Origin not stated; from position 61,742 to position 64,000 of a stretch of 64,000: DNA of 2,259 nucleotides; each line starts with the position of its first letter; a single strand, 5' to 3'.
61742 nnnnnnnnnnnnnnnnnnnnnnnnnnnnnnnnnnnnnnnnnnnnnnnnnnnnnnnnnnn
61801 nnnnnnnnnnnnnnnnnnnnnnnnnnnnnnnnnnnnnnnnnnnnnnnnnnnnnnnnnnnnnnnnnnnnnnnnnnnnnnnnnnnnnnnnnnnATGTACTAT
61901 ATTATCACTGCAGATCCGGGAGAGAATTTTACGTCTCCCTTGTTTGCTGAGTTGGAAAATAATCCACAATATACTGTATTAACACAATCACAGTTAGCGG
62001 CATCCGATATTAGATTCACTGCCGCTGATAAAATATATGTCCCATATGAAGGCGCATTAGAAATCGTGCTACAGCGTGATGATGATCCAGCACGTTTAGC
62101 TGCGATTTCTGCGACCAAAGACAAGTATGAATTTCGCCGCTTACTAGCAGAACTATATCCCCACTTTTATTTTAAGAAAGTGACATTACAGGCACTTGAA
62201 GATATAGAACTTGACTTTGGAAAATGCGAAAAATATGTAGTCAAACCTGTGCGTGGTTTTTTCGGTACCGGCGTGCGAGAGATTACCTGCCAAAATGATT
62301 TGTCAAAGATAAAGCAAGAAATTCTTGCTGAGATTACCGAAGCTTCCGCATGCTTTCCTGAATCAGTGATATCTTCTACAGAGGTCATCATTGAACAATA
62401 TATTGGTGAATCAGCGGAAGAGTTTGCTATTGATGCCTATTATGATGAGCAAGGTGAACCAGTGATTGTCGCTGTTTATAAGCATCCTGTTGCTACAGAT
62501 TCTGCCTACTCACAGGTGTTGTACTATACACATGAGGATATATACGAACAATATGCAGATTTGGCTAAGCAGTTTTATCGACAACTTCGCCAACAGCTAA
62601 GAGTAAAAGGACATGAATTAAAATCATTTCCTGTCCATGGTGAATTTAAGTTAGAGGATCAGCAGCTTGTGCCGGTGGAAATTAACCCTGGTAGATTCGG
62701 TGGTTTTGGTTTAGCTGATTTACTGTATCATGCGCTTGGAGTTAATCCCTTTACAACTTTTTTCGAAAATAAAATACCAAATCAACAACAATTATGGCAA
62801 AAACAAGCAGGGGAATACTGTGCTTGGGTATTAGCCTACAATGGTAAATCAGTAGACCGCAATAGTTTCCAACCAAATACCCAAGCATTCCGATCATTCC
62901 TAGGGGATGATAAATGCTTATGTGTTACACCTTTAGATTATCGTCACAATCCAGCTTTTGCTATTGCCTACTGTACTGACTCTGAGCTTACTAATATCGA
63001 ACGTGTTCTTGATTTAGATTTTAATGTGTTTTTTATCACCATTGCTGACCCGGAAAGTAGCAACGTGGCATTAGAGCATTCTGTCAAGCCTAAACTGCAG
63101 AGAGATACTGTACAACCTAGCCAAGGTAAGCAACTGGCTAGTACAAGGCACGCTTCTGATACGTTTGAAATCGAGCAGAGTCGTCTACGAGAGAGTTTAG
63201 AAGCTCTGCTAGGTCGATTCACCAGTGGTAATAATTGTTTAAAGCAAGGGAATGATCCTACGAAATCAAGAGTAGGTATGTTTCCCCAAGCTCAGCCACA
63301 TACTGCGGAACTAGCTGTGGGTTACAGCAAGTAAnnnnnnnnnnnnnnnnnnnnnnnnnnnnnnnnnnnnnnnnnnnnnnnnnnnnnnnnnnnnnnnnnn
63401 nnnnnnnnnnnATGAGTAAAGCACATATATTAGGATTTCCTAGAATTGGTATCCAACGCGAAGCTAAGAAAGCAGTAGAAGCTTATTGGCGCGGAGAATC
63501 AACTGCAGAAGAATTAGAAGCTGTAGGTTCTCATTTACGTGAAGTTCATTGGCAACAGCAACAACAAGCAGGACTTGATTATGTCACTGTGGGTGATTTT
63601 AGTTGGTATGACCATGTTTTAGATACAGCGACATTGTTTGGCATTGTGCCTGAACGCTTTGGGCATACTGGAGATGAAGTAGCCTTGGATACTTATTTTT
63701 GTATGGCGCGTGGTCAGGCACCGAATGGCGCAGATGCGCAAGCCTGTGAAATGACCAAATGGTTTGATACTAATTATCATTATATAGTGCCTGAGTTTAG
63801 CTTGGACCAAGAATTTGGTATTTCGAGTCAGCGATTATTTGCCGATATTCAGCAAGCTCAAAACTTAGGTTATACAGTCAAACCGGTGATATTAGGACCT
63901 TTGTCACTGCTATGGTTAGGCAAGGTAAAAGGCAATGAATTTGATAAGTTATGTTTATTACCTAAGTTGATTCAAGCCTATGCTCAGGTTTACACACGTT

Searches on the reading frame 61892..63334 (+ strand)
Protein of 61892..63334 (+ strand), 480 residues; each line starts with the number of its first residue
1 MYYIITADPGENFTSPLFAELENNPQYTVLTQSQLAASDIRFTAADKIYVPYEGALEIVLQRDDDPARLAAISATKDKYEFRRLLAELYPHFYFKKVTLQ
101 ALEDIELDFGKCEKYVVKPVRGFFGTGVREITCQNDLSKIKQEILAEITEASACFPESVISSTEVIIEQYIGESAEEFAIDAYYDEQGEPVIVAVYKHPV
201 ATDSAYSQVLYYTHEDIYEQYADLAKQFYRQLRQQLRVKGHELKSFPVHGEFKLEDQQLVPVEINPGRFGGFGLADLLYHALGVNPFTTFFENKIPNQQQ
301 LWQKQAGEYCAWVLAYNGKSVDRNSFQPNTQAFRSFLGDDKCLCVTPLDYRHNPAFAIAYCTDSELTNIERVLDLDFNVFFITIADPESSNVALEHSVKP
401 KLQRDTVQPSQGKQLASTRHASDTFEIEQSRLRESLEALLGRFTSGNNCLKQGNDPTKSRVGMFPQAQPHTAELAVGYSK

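Call 7: search_protein_families(library=pfam, proteins=[window:61892-63334:+])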
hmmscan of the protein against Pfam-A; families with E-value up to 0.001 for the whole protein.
window:61892-63334:+ (480 aa): 1 family
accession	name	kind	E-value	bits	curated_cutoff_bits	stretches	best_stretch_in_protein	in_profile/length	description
PF13535.11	ATP-grasp_4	-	2.2e-36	125.3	27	1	115-275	5-159/160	ATP-grasp domain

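Call 15: search_protein_families(library=ncbifam, proteins=[window:61892-63334:+])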
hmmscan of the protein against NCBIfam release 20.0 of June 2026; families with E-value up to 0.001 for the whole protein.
window:61892-63334:+ (480 aa): 1 family
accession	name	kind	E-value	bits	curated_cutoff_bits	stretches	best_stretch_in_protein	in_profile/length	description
NF002563.0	PRK02186.1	subfamily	0.00014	20.2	625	1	113-332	143-341/890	argininosuccinate lyase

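Call 28: find_homologous_proteins(query=window:61892-63334:+)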
Query window:61892-63334:+ (480 aa): 31 proteins with E <= 0.001 among 8000 candidates.
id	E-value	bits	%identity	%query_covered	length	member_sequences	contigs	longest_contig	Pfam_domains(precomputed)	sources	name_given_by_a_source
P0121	0.0e+0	1097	100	100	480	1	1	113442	PF13535.12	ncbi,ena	-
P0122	2.0e-93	332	42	80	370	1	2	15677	PF13535.12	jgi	-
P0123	2.0e-93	332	42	80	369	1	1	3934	PF13535.12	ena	-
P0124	2.4e-92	328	41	80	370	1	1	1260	PF13535.12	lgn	-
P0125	3.9e-91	324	41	80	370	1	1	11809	PF13535.12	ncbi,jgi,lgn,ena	-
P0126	4.4e-91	324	41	80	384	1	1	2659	PF13535.12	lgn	-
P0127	1.2e-90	323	42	80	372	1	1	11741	PF13535.12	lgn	-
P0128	1.2e-87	313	39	80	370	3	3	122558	PF13535.12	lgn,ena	-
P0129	4.0e-87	311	40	80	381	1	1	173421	PF13535.12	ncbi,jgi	jgi:ATP-grasp domain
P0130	9.8e-81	290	42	80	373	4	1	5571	PF13535.12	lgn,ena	-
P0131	7.9e-78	281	40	74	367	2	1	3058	PF13535.12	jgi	-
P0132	1.6e-77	280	41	79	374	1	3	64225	PF13535.12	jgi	-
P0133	3.8e-76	275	37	78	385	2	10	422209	PF13535.12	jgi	jgi:hypothetical protein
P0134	4.2e-76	275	39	79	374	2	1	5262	PF13535.12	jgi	-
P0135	3.8e-74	268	38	80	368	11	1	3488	PF13535.12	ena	-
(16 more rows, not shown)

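Call 33: find_encoding_contigs(protein=P0129, flank=6000, max_places=3)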
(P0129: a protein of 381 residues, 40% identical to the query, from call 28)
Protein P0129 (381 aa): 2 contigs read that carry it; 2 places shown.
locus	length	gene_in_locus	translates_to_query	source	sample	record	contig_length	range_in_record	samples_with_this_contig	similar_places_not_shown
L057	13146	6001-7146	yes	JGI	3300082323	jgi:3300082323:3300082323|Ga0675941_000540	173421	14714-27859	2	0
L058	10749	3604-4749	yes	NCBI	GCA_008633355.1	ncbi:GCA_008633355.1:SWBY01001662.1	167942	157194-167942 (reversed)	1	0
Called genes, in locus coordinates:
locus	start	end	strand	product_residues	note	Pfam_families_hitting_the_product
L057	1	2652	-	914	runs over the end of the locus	PF13620:CarboxypepD_reg, PF13715:CarbopepD_reg_2, PF07715:Plug (weak)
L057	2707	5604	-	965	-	PF13620:CarboxypepD_reg, PF13715:CarbopepD_reg_2, PF07715:Plug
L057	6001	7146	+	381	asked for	PF13535:ATP-grasp_4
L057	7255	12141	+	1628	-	PF01443:Viral_helicase1 (faint), PF02463:SMC_N (faint), PF02492:cobW (faint), PF03193:RsgA_GTPase (faint), PF06745:ATPase (faint), PF09848:SLFN-g3_helicase (faint), PF17755:UvrA_DNA-bind, PF00005:ABC_tran, +12 more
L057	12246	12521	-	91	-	-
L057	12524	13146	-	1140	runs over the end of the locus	PF23653:DUF7149, PF25120:DUF7814, PF20473:MmeI_Mtase, PF07669:Eco57I, PF02384:N6_Mtase, PF12950:TaqI_C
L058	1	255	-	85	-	?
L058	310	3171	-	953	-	PF13620:CarboxypepD_reg, PF13715:CarbopepD_reg_2, PF07715:Plug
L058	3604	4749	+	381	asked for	PF13535:ATP-grasp_4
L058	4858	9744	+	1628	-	PF01443:Viral_helicase1 (faint), PF02463:SMC_N (faint), PF02492:cobW (faint), PF03193:RsgA_GTPase (faint), PF06745:ATPase (faint), PF09848:SLFN-g3_helicase (faint), PF17755:UvrA_DNA-bind, PF00005:ABC_tran, +12 more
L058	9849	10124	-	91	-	-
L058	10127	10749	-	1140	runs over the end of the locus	PF23653:DUF7149, PF25120:DUF7814, PF20473:MmeI_Mtase, PF07669:Eco57I, PF02384:N6_Mtase, PF12950:TaqI_C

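Call 34: find_encoding_contigs(protein=P0128, flank=6000, max_places=3)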
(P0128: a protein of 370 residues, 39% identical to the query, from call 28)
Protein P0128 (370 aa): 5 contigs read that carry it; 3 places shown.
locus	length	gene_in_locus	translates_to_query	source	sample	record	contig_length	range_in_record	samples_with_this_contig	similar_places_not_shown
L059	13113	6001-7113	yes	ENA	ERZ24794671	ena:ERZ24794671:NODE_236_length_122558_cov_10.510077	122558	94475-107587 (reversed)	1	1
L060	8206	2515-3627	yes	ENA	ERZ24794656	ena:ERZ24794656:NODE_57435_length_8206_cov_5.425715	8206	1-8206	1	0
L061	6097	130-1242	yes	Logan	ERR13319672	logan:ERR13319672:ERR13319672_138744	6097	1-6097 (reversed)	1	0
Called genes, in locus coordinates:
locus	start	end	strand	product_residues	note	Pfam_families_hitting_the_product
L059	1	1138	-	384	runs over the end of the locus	PF12838:Fer4_7 (faint), PF14697:Fer4_21 (faint), PF13183:Fer4_8, PF13187:Fer4_9 (faint), PF13237:Fer4_10 (faint)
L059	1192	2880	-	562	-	PF13738:Pyr_redox_3 (weak), PF00070:Pyr_redox (weak), PF00890:FAD_binding_2 (weak), PF01266:DAO (weak), PF07992:Pyr_redox_2, PF12831:FAD_oxidored, PF13237:Fer4_10, PF12838:Fer4_7, +6 more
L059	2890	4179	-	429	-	PF00070:Pyr_redox (weak), PF00890:FAD_binding_2 (weak), PF01134:GIDA (weak), PF01494:FAD_binding_3 (faint), PF07992:Pyr_redox_2 (weak), PF12831:FAD_oxidored (weak), PF13450:NAD_binding_8 (faint), PF12838:Fer4_7 (weak), +1 more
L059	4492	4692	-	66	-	PF02662:FlpD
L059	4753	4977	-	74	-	PF01206:TusA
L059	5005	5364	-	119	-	PF02635:DsrE (weak), PF13686:DrsE_2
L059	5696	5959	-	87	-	PF13860:FlgD_ig, PF18962:Por_Secre_tail (weak), PF13585:CHU_C (weak)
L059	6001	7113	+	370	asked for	PF13535:ATP-grasp_4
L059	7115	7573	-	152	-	-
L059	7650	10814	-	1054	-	PF00873:ACR_tran, PF03176:MMPL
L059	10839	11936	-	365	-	PF00364:Biotin_lipoyl (faint), PF25917:BSH_RND (faint), PF25973:BSH_CzcB (weak), PF25876:HH_MFP_RND (weak), PF25989:YknX_C, PF25967:RND-MFP_C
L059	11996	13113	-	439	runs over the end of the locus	PF02321:OEP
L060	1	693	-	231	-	?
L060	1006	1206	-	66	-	PF02662:FlpD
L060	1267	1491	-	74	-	PF01206:TusA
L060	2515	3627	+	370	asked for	PF13535:ATP-grasp_4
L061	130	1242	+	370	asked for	PF13535:ATP-grasp_4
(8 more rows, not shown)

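Call 58: search_solved_structures(query=window:61892-63334:+, max_evalue=0.01)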
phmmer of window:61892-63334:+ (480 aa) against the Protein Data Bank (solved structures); distinct sequences matched with E-value up to 0.01: 0.

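Call 69: predict_structure(alignment_id=A3)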
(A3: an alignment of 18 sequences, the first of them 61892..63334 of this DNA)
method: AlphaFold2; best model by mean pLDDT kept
length: 480 residues; sequences in the alignment: 18
mean_pLDDT: 79.8   pTM: 0.76
mean pLDDT of the five models: 79.8, 79.5, 79.4, 78.4, 78.2
residues with pLDDT >= 90: 274; 70-90: 103; 50-70: 11; < 50: 92
segments of 3 or more residues with pLDDT < 50: 389-480
pLDDT, mean of each block of 10 residues (from residue 1): 94 90 94 97 96 91 93 90 89 93 91 91 83 94 92 81 91 84 96 92 71 96 96 90 91 88 92 94 95 94 93 92 93 96 95 92 96 92 71 39 33 26 36 38 30 30 26 28
secondary structure, 60 per line:
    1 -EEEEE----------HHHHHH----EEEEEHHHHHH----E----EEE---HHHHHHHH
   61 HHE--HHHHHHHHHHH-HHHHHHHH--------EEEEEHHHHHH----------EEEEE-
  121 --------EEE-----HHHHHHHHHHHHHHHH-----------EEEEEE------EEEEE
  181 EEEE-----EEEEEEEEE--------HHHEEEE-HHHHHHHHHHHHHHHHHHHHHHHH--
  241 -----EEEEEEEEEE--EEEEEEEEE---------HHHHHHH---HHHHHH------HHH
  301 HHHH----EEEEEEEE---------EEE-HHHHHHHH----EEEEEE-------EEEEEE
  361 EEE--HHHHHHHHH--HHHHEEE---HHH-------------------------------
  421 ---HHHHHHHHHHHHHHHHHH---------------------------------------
elements in order: E2-6 H17-22 E27-31 H32-37 E47-49 H53-62 H66-76 H78-85 E94-98 H99-104 E115-119 E129-131 H137-152 E164-169 E176-184 E190-198 E210-213 H215-238 E246-255 E258-266 H276-282 H286-291 H298-304 E309-316 E326-328 H330-337 E342-347 E355-363 H366-374 H377-380 E381-383 H424-441

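Call 71: fold_search(model_id=the predicted structure, library=pdb)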
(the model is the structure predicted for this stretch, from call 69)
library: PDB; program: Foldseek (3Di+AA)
matches with E <= 10: 795; with E <= 0.001: 399
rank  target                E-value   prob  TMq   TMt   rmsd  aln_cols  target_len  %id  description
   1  3vot_A                1.0e-13  1.00  0.53  0.61   6.3       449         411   15  Crystal structure of L-amino acid ligase from Bacillus licheniformis (released 2012-11-07)
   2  3vot_B                1.5e-13  1.00  0.51  0.60   6.4       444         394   14  Crystal structure of L-amino acid ligase from Bacillus licheniformis (released 2012-11-07)
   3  4dim                  3.2e-13  1.00  0.43  0.51   8.8       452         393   13  Crystal structure of phosphoribosylglycinamide synthetase from Anaerococcus prevotii (released 2012-02-29)
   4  3wnz                  3.6e-12  1.00  0.50  0.51   7.6       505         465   12  Crystal structure of Bacillus subtilis YwfE, an L-amino acid ligase, with bound ADP-Mg-Pi (released 2014-05-14)
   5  4ma0                  4.0e-12  1.00  0.47  0.58   6.6       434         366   13  The crystal structure of phosphoribosylaminoimidazole carboxylase ATPase subunit of Francisella tularensis subsp. tulare (released 2013-08-28)
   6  3vmm                  5.7e-12  1.00  0.50  0.51   7.3       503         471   12  Crystal structure of BacD, an L-amino acid dipeptide ligase from Bacillus subtilis (released 2012-04-11)
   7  4wd3_A                8.1e-12  1.00  0.46  0.55   7.1       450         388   14  Crystal structure of an L-amino acid ligase RizA (released 2015-09-09)
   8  4ma5                  1.2e-11  1.00  0.45  0.57   7.0       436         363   13  The crystal structure of phosphoribosylaminoimidazole carboxylase ATPase subunit of Francisella tularensis subsp. tulare (released 2013-08-28)
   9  4mam_A                1.4e-11  1.00  0.49  0.60   5.6       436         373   12  The crystal structure of phosphoribosylaminoimidazole carboxylase ATPase subunit of Francisella tularensis subsp. tula (released 2013-08-28)
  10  4m9u                  3.6e-11  1.00  0.45  0.57   7.1       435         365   13  The crystal structure of phosphoribosylaminoimidazole carboxylase ATPase subunit of Francisella tularensis subsp. tulare (released 2013-08-28)
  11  1b6s_A                3.8e-11  1.00  0.48  0.62   5.9       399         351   13  STRUCTURE OF N5-CARBOXYAMINOIMIDAZOLE RIBONUCLEOTIDE SYNTHETASE (released 1999-11-30)
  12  1b6s_C                4.3e-11  1.00  0.45  0.59   6.6       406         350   14  STRUCTURE OF N5-CARBOXYAMINOIMIDAZOLE RIBONUCLEOTIDE SYNTHETASE (released 1999-11-30)
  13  10bm_A                4.8e-11  1.00  0.48  0.58   6.2       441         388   13  Crystal structure of Phosphoribosylaminoimidazole carboxylase from Burkholderia xenovorans (AMP, ADP and sulfate compl (released 2026-01-21)
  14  3eth_A                5.4e-11  1.00  0.47  0.60   6.4       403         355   13  Crystal structure of E. coli Purk in complex with MgATP (released 2008-10-21)
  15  4izo                  6.4e-11  1.00  0.49  0.60   6.1       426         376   12  Crystal structure of kinase Phosphoribosylaminoimidazole carboxylase, ATPase subunit from Burkholderia thailandensis (released 2013-02-27)
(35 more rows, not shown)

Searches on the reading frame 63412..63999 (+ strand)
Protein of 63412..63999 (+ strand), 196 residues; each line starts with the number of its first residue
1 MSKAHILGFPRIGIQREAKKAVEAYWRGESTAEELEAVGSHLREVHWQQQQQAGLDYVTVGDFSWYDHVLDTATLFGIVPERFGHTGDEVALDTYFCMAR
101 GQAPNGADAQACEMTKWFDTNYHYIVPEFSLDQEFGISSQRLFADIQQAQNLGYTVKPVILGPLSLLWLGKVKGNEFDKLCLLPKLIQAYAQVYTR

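Call 15: search_protein_families(library=ncbifam, proteins=[window:63412-63999:+])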
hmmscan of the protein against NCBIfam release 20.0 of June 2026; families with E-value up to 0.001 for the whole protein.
window:63412-63999:+ (196 aa): 2 families
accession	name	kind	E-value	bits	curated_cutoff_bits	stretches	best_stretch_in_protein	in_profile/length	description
NF003556.0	PRK05222.1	equivalog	1.4e-72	245.8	541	1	2-195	2-184/750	5-methyltetrahydropteroyltriglutamate--homocysteine S-methyltransferase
TIGR01371.1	met_syn_B12ind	equivalog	1.8e-67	229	929.95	1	7-194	1-188/754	5-methyltetrahydropteroyltriglutamate--homocysteine S-methyltransferase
